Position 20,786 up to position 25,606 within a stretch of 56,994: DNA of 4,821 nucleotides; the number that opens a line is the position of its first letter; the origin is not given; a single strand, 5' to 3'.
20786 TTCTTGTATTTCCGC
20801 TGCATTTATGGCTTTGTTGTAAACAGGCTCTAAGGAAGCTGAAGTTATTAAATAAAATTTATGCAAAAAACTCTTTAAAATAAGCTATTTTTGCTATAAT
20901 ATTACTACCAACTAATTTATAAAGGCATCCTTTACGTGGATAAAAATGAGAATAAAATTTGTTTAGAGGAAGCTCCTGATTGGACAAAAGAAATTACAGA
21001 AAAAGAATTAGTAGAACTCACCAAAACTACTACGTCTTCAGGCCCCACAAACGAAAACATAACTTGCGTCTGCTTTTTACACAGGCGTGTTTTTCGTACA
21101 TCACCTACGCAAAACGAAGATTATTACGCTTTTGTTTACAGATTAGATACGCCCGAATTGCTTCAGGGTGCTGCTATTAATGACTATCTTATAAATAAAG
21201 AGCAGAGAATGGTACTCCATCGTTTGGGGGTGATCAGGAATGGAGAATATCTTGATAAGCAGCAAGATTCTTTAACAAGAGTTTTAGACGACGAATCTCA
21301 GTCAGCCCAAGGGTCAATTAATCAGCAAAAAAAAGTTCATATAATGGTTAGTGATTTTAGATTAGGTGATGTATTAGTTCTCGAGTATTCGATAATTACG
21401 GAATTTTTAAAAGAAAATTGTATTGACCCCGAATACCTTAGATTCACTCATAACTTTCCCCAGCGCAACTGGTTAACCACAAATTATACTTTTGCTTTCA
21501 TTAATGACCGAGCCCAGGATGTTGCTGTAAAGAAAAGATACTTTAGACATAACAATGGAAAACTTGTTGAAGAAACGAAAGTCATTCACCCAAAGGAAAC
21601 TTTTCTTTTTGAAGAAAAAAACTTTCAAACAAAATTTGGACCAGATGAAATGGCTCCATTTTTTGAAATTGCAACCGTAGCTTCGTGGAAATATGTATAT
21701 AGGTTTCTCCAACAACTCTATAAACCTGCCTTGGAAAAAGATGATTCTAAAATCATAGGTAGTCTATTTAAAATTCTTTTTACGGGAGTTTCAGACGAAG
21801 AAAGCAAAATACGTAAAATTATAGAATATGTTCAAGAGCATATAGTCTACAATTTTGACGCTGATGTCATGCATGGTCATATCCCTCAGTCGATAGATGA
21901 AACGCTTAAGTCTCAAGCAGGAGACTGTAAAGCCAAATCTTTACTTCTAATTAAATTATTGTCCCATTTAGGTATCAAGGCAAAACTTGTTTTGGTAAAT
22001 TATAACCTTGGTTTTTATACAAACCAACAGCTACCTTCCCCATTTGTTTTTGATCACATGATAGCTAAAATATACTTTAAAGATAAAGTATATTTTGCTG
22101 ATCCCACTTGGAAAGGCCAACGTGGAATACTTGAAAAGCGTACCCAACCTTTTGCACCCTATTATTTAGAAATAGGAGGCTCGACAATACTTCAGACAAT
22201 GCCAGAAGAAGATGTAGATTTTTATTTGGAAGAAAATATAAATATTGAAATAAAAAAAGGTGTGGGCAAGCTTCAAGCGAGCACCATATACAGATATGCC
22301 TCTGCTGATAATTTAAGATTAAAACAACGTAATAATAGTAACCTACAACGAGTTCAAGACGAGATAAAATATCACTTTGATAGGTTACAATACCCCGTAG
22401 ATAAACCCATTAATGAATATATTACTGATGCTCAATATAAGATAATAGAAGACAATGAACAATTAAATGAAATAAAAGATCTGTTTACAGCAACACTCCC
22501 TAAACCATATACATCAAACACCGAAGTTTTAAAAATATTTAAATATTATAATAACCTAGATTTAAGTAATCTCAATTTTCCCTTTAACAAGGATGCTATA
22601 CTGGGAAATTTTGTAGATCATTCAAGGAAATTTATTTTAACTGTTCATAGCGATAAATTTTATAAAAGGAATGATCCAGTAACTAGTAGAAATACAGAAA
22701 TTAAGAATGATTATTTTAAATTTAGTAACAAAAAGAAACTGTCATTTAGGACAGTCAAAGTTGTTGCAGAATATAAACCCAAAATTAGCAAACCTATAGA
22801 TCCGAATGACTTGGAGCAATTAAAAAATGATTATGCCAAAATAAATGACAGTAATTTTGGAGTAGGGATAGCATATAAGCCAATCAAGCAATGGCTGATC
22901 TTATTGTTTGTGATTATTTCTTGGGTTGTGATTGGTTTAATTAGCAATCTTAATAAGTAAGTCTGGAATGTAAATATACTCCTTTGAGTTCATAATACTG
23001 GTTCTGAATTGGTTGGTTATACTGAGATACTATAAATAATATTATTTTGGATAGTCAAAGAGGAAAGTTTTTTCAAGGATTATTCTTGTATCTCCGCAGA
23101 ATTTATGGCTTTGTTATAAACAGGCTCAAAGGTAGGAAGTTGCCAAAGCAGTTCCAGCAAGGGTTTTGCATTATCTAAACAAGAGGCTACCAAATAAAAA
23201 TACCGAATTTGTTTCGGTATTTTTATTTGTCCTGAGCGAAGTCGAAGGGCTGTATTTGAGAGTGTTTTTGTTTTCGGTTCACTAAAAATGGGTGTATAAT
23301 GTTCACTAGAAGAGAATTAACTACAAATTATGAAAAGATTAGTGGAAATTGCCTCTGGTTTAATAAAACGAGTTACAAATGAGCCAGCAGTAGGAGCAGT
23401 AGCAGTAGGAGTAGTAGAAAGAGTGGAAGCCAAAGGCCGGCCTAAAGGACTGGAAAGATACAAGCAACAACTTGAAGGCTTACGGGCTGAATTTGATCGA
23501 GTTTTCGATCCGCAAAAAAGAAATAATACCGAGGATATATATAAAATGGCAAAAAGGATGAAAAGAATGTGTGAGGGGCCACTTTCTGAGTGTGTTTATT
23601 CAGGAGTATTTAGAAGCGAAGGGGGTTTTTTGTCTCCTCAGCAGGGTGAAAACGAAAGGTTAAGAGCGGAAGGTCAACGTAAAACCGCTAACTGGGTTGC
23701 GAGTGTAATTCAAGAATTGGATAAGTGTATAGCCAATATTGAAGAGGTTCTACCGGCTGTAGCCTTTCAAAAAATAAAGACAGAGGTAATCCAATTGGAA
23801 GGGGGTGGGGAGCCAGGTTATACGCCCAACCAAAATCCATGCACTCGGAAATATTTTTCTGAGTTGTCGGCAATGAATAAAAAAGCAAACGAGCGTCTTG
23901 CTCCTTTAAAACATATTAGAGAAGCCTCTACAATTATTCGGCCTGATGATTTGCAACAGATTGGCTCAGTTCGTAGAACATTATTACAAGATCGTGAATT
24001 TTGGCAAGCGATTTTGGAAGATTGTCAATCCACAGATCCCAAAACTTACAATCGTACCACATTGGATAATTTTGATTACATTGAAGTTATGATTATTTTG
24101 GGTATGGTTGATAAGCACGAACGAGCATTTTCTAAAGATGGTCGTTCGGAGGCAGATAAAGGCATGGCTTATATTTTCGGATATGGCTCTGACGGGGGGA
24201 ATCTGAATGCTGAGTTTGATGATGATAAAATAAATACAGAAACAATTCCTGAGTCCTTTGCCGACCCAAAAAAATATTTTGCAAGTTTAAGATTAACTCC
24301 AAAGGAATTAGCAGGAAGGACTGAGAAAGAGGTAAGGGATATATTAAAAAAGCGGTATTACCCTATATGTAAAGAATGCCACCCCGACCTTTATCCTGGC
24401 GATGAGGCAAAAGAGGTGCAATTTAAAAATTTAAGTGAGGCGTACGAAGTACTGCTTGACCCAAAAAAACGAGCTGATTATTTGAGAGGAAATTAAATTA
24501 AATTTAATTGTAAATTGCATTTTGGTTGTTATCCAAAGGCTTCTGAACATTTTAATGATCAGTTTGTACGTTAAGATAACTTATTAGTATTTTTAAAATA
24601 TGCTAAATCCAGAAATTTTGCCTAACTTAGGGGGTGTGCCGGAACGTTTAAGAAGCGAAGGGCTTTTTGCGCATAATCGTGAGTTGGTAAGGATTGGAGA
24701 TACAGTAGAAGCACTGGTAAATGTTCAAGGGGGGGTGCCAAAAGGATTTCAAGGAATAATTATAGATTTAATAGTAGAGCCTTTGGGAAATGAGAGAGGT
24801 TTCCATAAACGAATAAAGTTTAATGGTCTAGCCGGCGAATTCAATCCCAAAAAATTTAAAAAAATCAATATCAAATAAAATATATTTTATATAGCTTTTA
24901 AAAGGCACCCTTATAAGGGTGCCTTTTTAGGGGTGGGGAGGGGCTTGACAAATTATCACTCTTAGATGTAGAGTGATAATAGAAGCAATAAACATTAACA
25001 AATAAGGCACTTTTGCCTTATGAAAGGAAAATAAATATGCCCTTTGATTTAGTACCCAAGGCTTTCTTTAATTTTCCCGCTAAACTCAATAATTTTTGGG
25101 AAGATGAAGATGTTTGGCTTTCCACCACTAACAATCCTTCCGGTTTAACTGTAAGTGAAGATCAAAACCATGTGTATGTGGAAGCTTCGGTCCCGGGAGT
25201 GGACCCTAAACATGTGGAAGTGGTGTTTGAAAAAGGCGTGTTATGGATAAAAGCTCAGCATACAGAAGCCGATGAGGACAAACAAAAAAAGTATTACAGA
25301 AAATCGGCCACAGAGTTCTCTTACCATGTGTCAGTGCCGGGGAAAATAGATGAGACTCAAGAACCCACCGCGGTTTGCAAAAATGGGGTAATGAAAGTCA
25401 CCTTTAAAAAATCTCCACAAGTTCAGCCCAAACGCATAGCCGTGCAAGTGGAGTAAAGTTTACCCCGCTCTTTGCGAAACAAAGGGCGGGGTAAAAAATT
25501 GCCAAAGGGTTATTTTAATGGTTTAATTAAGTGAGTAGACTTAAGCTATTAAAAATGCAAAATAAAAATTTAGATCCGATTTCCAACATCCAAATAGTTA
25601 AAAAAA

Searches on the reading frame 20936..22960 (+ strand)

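Call 3: search_protein_families(library=pfam, proteins=[window:20936-22960:+], max_evalue=0.01)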
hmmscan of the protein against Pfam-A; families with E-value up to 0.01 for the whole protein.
window:20936-22960:+ (674 aa): 2 families
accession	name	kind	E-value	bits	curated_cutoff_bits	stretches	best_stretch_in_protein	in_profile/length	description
PF01841.26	Transglut_core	-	9.6e-08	32.7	23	1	284-358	10-81/108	Transglutaminase-like superfamily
PF12969.12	DUF3857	-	2.7e-05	24.7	24.6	1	63-158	8-100/170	Domain of Unknown Function with PDB structure (DUF3857)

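Call 4: search_protein_families(library=padloc, proteins=[window:20936-22960:+], max_evalue=0.01)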
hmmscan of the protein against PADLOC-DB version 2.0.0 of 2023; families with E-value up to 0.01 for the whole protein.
window:20936-22960:+ (674 aa): 0 families

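Call 7: search_protein_families(library=ncbifam, proteins=[window:20936-22960:+], max_evalue=0.01)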
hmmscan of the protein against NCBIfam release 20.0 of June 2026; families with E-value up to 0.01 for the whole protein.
window:20936-22960:+ (674 aa): 0 families

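Call 65: search_protein_families(library=phrogs, proteins=[window:20936-22960:+], max_evalue=0.01)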
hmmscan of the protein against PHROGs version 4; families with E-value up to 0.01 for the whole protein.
window:20936-22960:+ (674 aa): 0 families

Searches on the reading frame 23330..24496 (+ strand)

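Call 3: search_protein_families(library=pfam, proteins=[window:23330-24496:+], max_evalue=0.01)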
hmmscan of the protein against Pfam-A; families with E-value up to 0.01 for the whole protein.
window:23330-24496:+ (388 aa): 1 family
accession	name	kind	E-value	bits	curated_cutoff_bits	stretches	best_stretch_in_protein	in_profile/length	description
PF00226.36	DnaJ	-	7.1e-13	48.9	27.8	1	337-384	15-62/63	DnaJ domain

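Call 4: search_protein_families(library=padloc, proteins=[window:23330-24496:+], max_evalue=0.01)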
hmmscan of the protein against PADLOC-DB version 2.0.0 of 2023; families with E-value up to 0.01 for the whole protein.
window:23330-24496:+ (388 aa): 0 families

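Call 7: search_protein_families(library=ncbifam, proteins=[window:23330-24496:+], max_evalue=0.01)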
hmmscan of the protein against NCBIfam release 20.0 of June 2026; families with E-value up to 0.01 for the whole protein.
window:23330-24496:+ (388 aa): 13 families
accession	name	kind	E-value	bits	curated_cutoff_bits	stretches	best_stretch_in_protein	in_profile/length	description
TIGR02349.1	DnaJ_bact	equivalog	9.5e-10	38.4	377.2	1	338-384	16-62/354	molecular chaperone DnaJ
NF008035.0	PRK10767.1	subfamily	3.8e-09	36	338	1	337-384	19-66/374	molecular chaperone DnaJ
NF010872.0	PRK14279.1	equivalog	1.3e-08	34.3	556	1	334-384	21-71/394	molecular chaperone DnaJ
NF010894.0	PRK14301.1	equivalog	1.1e-07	31.2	548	1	335-385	17-67/373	chaperone protein DnaJ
NF010871.0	PRK14278.1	equivalog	2.1e-07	30.2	502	1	336-382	17-62/378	molecular chaperone DnaJ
NF010874.0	PRK14281.1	equivalog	5.9e-06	25.6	619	1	329-384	10-65/397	chaperone protein DnaJ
NF010892.0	PRK14299.1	equivalog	1.8e-05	24.1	392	1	333-384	15-65/291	chaperone protein DnaJ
NF010885.0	PRK14292.1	equivalog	2.1e-05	23.7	585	1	327-386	7-65/371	chaperone protein DnaJ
NF007618.0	PRK10266.1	equivalog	2.2e-05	24.1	403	1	338-384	20-65/306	curved DNA-binding protein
NF037946.1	terminal_TopJ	equivalog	5e-05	22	300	1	340-384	23-66/810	terminal organelle assembly protein TopJ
TIGR03835.1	termin_org_DnaJ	equivalog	0.0011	17.4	512.25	1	339-384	19-63/871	terminal organelle assembly protein TopJ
NF050028.1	CldAdptActJ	equivalog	0.0044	17.5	150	0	337-386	17-71/93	cold adaptation protein ActJcold adaptation protein ActJ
TIGR00714.1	hscB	equivalog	0.0071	16.5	46.75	0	338-385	7-57/156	Fe-S protein assembly co-chaperone HscB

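Call 65: search_protein_families(library=phrogs, proteins=[window:23330-24496:+], max_evalue=0.01)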
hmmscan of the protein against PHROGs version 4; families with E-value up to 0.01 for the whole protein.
window:23330-24496:+ (388 aa): 3 families
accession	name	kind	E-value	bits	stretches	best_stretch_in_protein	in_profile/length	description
phrog_14336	-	unknown function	2e-08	35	1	332-384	14-65/363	-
phrog_2778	-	unknown function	7.7e-06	26.8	1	305-385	26-96/239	-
phrog_15863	-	unknown function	0.0014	19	1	337-375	157-193/312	-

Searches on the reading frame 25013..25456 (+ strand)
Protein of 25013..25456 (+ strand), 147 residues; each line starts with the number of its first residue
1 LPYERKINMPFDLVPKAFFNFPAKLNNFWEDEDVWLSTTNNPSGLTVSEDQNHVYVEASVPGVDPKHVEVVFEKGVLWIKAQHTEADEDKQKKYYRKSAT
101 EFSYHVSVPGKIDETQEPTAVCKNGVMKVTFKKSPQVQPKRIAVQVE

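Call 31: search_protein_families(library=pfam, proteins=[window:25013-25456:+], max_evalue=0.001)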
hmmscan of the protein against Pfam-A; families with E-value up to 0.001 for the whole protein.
window:25013-25456:+ (147 aa): 1 family
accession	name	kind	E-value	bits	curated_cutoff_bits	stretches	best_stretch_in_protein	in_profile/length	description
PF00011.27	HSP20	-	4.9e-14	52.7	20.8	1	48-145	3-102/102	Hsp20/alpha crystallin family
